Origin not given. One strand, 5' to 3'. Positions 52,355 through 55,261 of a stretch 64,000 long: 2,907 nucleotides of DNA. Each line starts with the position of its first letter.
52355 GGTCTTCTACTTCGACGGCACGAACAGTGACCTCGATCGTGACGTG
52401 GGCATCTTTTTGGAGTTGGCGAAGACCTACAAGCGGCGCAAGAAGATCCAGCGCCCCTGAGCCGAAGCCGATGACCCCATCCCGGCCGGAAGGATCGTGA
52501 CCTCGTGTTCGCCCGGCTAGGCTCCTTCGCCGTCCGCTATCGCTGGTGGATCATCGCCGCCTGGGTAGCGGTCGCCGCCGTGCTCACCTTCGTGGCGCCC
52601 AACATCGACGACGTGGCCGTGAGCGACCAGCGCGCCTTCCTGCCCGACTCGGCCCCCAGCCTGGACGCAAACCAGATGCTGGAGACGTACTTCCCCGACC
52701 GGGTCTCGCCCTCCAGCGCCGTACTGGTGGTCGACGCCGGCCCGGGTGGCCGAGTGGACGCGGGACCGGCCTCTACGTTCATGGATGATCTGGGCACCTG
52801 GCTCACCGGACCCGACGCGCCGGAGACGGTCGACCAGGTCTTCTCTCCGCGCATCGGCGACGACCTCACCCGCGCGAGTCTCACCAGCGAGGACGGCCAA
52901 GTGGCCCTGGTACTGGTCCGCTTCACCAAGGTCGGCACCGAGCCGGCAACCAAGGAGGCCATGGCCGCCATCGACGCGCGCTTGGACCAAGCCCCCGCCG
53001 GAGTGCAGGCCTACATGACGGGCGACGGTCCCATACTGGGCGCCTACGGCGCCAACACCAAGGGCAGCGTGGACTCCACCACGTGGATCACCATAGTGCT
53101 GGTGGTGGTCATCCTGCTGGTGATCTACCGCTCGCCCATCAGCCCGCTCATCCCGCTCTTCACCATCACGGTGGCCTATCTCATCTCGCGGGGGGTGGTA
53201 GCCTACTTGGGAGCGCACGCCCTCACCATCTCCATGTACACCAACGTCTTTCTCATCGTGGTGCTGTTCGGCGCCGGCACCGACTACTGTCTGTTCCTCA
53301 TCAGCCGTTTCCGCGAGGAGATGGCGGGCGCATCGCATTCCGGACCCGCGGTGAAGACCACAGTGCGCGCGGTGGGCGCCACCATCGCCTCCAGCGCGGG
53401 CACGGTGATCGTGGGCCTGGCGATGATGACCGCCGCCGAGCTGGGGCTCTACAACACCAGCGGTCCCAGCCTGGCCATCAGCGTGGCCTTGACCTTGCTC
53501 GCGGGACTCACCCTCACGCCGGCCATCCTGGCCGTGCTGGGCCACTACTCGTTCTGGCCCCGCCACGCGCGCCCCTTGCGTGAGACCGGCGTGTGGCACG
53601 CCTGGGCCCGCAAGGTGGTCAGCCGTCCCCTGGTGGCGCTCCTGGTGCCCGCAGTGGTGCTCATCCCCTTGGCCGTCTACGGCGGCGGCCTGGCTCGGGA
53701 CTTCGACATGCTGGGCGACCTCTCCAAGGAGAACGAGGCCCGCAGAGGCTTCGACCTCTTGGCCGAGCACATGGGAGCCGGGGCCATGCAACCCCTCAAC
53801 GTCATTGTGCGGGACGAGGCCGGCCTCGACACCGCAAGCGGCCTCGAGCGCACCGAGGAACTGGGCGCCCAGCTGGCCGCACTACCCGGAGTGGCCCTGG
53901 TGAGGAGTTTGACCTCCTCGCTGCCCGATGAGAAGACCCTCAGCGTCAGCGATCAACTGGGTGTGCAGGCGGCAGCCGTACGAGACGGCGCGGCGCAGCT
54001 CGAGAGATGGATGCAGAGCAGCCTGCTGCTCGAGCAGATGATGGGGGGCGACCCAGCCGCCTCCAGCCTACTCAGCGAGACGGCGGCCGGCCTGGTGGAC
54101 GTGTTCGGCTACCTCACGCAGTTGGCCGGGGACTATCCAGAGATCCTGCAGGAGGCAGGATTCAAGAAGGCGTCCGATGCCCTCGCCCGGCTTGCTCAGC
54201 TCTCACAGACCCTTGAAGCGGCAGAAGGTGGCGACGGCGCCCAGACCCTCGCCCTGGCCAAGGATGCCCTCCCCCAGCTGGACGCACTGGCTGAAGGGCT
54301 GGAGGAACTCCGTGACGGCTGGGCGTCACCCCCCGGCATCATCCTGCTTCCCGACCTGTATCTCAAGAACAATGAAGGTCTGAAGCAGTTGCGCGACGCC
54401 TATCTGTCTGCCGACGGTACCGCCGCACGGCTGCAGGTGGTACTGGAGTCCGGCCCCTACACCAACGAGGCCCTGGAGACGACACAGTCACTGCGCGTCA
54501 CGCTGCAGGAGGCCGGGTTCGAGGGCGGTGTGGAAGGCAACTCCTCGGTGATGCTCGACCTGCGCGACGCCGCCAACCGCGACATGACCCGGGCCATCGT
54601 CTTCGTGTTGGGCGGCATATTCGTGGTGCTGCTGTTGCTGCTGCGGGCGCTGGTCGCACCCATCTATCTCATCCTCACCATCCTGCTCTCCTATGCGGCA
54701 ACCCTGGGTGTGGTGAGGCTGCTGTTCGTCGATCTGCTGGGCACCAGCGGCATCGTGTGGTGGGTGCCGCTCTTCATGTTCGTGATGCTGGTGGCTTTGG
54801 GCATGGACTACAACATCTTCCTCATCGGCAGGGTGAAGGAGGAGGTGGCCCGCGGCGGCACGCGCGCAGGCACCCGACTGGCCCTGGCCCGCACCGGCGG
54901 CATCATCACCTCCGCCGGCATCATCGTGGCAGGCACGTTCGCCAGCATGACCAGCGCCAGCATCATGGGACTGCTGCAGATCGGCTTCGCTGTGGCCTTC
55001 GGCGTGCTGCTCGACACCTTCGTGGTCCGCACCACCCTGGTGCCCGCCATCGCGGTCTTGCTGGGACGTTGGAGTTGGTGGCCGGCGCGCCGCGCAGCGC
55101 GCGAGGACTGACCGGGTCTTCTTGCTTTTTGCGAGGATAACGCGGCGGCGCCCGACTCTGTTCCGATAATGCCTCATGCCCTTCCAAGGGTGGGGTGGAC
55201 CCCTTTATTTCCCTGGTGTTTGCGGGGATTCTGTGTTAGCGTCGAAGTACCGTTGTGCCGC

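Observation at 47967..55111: Giant double-ATPase activase fused to a DUF2229 domain, with a Cys-rich partner and an MMPL exporter, directly upstream of the third transhydroxylase-like pair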

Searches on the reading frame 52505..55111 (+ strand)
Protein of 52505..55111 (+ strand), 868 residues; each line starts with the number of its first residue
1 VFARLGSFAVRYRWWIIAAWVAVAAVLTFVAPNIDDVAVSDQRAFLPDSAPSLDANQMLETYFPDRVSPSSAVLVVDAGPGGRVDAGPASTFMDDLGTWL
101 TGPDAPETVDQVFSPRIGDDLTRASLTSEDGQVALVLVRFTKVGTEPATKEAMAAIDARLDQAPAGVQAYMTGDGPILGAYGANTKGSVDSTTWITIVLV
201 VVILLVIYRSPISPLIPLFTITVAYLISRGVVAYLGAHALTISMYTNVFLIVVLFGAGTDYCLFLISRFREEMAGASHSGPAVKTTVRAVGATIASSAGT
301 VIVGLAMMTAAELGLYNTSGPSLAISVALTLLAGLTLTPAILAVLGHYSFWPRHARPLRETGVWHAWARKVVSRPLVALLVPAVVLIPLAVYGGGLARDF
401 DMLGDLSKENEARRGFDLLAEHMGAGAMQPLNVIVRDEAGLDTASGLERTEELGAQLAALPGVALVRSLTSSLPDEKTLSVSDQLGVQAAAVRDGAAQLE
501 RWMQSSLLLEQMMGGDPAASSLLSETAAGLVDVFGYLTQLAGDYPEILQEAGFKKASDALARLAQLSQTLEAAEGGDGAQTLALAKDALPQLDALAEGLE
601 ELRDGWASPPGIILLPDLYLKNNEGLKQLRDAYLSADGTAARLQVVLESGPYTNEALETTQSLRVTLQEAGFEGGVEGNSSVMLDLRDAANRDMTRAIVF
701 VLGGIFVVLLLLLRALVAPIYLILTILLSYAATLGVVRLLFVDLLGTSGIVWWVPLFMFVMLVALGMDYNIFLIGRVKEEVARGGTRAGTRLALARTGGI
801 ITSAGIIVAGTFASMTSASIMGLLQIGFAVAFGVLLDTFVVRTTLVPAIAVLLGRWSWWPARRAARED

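Call 3: search_protein_families(library=pfam, proteins=[window:52505-55111:+], max_evalue=0.01)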
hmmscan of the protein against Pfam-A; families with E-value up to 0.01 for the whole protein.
window:52505-55111:+ (868 aa): 2 families
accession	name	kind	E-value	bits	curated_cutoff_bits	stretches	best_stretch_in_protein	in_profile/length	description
PF03176.21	MMPL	-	2.7e-119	398.4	20.5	2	45-376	2-331/333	MMPL family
PF00873.25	ACR_tran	-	0.00074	17.8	28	1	188-345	332-489/1021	AcrB/AcrD/AcrF family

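Call 4: search_protein_families(library=ncbifam, proteins=[window:52505-55111:+], max_evalue=0.01)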
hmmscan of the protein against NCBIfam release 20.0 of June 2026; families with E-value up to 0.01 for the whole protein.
window:52505-55111:+ (868 aa): 7 families
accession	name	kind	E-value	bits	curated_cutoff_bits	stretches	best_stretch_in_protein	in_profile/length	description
TIGR00833.1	actII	subfamily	2.7e-143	479.3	874.7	2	11-505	1-492/910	MMPL family RND transporter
TIGR00921.1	2A067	subfamily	6.9e-43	146.7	351.9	2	107-343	499-732/733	hydrophobe/amphiphile efflux-3 (HAE3) family transporter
NF052608.1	TrhMmycExpMmpL3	equivalog_domain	8.1e-29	100.5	1400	2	645-862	515-740/992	trehalose monomycolate exporter MmpL3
TIGR03480.1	HpnN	hypoth_equivalog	2.7e-23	81.9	751.85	1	150-741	228-761/862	hopanoid biosynthesis associated RND transporter like protein HpnN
NF045600.2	BstA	equivalog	4.3e-07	28.2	1400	1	91-483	178-568/903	sterol transporter cytoplasmic membrane protein BstA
TIGR00915.1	2A0602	subfamily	2.6e-06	25.6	940.35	1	188-345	339-496/1050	efflux RND transporter permease subunit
NF000282.2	RND_permease_1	subfamily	4.7e-05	21.5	1250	1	188-345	338-495/1029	multidrug efflux RND transporter permease subunit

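Call 74: search_solved_structures(query=window:52505-55111:+, max_evalue=0.00001)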
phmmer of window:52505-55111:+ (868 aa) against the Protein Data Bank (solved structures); distinct sequences matched with E-value up to 0.00001: 20.
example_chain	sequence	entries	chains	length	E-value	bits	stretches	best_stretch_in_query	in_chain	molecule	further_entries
9dp6_A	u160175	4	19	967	4.8e-73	249.9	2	628-863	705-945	MmpL5 protein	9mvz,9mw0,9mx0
9b46_A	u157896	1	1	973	4.9e-73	249.8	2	628-863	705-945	MmpL5 protein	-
9syt_A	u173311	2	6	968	1.3e-72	248.4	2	612-866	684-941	Siderophore exporter MmpL4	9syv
9syj_A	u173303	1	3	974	1.4e-72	248.4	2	612-866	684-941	Siderophore exporter MmpL4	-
9b43_A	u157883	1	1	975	3.6e-72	247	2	622-863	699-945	MmpL4 protein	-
9u4t_A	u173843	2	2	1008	4.2e-72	246.8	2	622-863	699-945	MmpL4 protein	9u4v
9gi0_B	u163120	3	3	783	1.3e-70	241.8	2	620-866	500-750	Siderophore exporter MmpL4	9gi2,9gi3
8zkp_A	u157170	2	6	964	1.1e-68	235.4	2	16-478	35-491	Siderophore exporter MmpL5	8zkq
9u51_A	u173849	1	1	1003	1.2e-68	235.3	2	16-478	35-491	Siderophore exporter MmpL5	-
9rfu_D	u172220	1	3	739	8e-66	226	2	16-477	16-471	Siderophore exporter MmpL5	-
9rgb_D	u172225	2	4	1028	3.3e-65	223.9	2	16-477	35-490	Siderophore exporter MmpL5,Green fluorescent protein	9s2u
6n40_A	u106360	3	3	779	3.3e-25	91.6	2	651-863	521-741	Membrane protein, MmpL family protein | Trehalose monomycolate exporter MmpL3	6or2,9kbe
7k7m_A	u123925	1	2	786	3.5e-25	91.6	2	651-863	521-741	Drug exporters of the RND superfamily-like protein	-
8qkk_A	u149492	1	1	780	4.1e-25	91.3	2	651-863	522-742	Trehalose monomycolate exporter MmpL3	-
7c2m_A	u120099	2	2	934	1e-24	90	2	651-863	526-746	Chimera of drug exporters of the RND superfamily-like protein and Endolysin | Drug exporters of the RND superfamily-like protein,Endolysin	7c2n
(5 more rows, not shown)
